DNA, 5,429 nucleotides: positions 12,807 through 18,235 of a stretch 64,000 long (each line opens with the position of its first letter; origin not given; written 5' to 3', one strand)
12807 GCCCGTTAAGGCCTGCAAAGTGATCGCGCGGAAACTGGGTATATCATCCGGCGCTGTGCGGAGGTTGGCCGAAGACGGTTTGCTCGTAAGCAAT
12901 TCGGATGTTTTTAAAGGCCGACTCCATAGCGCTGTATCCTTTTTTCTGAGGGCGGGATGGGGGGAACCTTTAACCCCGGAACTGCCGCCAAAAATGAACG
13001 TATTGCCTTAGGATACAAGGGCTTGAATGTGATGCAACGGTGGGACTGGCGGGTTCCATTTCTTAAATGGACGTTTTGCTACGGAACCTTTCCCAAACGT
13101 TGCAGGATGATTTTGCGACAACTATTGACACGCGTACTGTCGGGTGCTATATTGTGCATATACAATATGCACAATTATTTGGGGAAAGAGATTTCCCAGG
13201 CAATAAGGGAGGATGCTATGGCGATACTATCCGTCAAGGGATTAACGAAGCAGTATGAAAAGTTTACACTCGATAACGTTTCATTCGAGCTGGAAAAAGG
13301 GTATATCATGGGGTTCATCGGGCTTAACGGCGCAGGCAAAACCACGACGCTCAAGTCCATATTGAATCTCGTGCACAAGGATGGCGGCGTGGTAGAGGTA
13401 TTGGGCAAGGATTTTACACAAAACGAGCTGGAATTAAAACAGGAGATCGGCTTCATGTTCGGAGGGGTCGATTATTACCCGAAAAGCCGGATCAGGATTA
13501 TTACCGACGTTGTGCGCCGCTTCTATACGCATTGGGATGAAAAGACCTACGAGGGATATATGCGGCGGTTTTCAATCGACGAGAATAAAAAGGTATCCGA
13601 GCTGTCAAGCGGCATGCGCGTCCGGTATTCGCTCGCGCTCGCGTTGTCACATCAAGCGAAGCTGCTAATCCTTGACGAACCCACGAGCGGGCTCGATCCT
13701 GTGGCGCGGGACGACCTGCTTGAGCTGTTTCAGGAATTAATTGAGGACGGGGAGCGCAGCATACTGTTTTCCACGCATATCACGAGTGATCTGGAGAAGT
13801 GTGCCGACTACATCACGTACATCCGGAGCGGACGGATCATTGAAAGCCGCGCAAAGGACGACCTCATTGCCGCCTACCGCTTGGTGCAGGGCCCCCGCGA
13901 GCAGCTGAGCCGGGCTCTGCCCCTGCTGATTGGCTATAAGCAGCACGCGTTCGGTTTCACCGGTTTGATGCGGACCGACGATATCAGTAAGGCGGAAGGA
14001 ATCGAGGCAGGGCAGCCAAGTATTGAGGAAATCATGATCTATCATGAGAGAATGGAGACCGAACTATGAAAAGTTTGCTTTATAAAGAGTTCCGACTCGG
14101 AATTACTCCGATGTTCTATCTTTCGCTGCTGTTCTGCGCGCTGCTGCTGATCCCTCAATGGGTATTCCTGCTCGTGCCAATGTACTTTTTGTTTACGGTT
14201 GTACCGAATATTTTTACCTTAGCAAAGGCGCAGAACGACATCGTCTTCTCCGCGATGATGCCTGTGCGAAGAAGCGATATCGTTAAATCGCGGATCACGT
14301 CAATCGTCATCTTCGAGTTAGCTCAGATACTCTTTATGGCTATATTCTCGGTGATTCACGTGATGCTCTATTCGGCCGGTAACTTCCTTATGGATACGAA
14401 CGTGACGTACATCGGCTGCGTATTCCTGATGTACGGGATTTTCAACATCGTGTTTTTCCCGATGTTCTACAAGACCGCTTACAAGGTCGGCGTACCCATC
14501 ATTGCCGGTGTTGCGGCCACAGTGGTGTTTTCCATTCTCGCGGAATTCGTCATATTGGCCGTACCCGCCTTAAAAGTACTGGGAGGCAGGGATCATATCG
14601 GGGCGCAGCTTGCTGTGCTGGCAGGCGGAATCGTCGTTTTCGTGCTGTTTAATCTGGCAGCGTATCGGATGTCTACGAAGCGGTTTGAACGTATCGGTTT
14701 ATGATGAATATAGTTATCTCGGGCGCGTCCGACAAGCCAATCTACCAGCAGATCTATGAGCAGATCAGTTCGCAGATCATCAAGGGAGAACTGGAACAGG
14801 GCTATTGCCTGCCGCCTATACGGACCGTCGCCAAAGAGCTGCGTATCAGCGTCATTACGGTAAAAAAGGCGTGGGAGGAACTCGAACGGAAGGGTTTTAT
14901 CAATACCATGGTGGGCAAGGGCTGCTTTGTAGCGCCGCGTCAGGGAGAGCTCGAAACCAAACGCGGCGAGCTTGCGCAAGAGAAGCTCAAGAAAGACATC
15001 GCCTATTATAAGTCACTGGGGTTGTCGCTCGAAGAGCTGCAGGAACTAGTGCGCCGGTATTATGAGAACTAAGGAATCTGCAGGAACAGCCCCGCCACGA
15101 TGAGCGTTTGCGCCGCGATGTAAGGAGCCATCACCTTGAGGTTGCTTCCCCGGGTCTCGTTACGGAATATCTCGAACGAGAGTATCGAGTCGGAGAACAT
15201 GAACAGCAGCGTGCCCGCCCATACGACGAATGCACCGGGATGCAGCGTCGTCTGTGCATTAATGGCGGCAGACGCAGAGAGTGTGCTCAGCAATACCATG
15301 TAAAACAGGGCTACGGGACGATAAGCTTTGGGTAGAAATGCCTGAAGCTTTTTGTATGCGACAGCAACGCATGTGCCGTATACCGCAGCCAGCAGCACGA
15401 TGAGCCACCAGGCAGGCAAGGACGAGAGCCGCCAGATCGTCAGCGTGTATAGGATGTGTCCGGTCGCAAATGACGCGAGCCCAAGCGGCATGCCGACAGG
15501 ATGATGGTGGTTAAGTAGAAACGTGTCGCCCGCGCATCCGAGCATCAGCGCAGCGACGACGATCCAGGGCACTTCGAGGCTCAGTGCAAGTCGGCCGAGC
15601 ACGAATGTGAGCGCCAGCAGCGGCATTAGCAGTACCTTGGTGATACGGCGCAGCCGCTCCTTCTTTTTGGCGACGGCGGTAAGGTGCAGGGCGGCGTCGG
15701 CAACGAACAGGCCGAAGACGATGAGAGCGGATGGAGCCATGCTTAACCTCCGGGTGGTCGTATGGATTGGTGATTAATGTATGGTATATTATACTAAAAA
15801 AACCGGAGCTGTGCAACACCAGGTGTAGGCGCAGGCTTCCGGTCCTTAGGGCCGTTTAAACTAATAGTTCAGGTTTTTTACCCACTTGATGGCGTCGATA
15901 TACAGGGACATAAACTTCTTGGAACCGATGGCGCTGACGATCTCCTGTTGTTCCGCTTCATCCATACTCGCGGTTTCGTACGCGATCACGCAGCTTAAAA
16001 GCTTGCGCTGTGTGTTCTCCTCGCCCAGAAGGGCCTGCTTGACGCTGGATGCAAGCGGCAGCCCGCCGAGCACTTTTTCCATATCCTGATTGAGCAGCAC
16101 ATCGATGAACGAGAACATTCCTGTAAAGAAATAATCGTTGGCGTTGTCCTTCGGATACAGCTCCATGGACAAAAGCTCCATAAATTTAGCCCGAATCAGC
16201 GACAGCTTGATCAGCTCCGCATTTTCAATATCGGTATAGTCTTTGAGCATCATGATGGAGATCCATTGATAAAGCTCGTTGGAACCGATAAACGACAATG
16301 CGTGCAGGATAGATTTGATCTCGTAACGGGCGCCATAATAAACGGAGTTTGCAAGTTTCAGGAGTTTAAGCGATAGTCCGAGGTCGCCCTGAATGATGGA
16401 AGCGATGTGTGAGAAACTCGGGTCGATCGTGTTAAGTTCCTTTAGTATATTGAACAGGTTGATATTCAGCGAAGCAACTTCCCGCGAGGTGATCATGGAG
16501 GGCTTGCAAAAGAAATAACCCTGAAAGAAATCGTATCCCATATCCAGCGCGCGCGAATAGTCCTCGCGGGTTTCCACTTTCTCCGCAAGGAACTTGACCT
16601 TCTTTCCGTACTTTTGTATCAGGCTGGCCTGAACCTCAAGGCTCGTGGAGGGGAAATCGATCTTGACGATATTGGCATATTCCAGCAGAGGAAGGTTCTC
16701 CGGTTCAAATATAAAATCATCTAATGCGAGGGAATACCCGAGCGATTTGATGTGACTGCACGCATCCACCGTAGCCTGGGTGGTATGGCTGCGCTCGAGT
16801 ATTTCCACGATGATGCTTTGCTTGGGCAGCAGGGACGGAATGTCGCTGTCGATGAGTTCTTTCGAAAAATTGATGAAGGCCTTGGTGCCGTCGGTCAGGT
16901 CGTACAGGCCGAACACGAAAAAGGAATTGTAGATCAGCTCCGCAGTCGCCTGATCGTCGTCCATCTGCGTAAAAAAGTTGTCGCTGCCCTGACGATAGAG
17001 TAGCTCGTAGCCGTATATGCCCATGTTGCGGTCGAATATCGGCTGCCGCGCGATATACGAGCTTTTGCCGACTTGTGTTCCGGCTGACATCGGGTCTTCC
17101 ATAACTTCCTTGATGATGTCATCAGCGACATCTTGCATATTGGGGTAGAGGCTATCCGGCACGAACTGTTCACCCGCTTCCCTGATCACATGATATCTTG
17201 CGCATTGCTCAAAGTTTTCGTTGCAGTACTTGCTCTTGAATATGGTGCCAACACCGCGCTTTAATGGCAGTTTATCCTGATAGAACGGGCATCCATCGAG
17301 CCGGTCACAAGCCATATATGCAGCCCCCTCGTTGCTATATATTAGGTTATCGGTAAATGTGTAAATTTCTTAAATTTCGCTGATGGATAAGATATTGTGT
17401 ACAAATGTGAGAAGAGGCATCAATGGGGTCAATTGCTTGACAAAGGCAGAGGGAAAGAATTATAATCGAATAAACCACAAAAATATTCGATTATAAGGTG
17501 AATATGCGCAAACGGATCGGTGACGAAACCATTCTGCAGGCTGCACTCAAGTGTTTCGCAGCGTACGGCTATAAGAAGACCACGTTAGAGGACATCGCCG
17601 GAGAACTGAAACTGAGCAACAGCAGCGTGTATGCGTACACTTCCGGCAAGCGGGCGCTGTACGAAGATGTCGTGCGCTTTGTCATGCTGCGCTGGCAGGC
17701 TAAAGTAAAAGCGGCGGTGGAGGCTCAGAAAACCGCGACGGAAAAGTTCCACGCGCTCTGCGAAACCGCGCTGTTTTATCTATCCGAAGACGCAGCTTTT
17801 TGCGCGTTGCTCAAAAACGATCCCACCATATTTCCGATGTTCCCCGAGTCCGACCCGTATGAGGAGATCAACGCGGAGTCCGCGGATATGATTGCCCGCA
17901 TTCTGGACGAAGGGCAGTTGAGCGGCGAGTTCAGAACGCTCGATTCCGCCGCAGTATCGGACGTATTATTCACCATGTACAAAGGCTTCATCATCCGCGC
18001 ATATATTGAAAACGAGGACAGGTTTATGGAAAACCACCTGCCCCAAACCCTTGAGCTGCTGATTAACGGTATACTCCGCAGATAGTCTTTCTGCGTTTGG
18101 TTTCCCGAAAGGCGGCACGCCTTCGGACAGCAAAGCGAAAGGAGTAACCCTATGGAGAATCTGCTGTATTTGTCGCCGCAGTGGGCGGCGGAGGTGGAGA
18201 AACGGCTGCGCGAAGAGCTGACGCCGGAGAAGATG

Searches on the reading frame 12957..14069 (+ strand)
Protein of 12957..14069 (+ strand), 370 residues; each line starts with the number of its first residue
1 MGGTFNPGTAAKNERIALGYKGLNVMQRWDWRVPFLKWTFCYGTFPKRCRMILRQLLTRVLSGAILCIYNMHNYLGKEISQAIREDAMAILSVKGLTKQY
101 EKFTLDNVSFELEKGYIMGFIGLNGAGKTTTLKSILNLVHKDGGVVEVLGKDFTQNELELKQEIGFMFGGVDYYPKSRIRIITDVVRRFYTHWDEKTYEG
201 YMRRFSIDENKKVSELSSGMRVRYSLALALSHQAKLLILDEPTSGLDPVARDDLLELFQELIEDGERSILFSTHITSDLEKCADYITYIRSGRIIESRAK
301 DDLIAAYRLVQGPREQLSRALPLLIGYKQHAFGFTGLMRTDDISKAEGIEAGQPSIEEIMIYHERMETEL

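Call 50: search_protein_families(library=pfam, proteins=[window:12957-14069:+])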
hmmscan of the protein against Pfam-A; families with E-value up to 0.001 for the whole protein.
window:12957-14069:+ (370 aa): 5 families
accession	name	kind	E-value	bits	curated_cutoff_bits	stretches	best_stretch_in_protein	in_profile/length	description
PF00005.33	ABC_tran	-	2.6e-25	90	25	1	105-244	1-137/137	ABC transporter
PF13304.12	AAA_21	-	1.4e-14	55.4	27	1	184-274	184-298/304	AAA domain, putative AbiEii toxin, Type IV TA system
PF13175.12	AAA_15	-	0.00032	20.9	32.1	0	107-142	16-50/374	AAA ATPase domain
PF13604.12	AAA_30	-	0.00063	20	27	0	117-194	20-81/191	AAA domain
PF13401.12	AAA_22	-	0.00084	20.1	27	0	117-264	7-110/130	AAA domain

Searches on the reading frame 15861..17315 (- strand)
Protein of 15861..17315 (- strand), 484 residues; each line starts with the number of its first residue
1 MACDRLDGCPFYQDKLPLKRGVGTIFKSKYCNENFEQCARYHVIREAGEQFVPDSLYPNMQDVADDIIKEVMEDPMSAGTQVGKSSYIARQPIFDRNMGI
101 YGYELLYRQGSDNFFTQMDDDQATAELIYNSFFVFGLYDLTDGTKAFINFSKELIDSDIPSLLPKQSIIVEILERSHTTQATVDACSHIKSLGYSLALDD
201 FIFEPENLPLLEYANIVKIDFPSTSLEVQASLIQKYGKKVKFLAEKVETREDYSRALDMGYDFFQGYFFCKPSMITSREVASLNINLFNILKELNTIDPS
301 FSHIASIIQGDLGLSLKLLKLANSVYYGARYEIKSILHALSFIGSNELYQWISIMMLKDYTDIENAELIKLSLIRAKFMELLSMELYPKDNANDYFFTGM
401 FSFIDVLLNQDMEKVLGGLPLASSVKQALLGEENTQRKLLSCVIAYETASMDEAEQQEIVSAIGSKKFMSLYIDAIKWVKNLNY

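Call 50: search_protein_families(library=pfam, proteins=[window:15861-17315:-])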
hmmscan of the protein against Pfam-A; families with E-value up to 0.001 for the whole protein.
window:15861-17315:- (484 aa): 2 families
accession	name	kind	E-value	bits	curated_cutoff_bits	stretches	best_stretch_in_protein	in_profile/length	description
PF08668.18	HDOD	-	9.5e-16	58.3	22.9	1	286-404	7-130/196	HDOD domain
PF00563.25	EAL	-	2.6e-13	50.3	31.3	1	161-272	112-236/236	EAL domain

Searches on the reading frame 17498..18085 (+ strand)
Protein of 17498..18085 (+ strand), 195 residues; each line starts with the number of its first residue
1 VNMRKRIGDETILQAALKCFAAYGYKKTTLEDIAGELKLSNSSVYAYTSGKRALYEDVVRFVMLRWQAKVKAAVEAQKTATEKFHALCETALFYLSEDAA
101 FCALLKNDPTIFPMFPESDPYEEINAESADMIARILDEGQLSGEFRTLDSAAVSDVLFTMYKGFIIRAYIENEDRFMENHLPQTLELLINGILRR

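Call 46: search_protein_families(library=pfam, proteins=[window:17498-18085:+])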
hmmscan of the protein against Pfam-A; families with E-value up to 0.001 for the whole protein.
window:17498-18085:+ (195 aa): 3 families
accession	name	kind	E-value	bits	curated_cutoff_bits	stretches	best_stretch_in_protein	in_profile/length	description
PF00440.29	TetR_N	-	2.5e-10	40.4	24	1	12-57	1-46/47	Bacterial regulatory proteins, tetR family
PF08360.16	TetR_C_5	-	5.4e-06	27.1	21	1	64-170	3-108/131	QacR-like protein, C-terminal region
PF17935.6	TetR_C_27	-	0.00029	21.4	26.1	1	127-172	47-92/106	Tetracyclin repressor-like, C-terminal domain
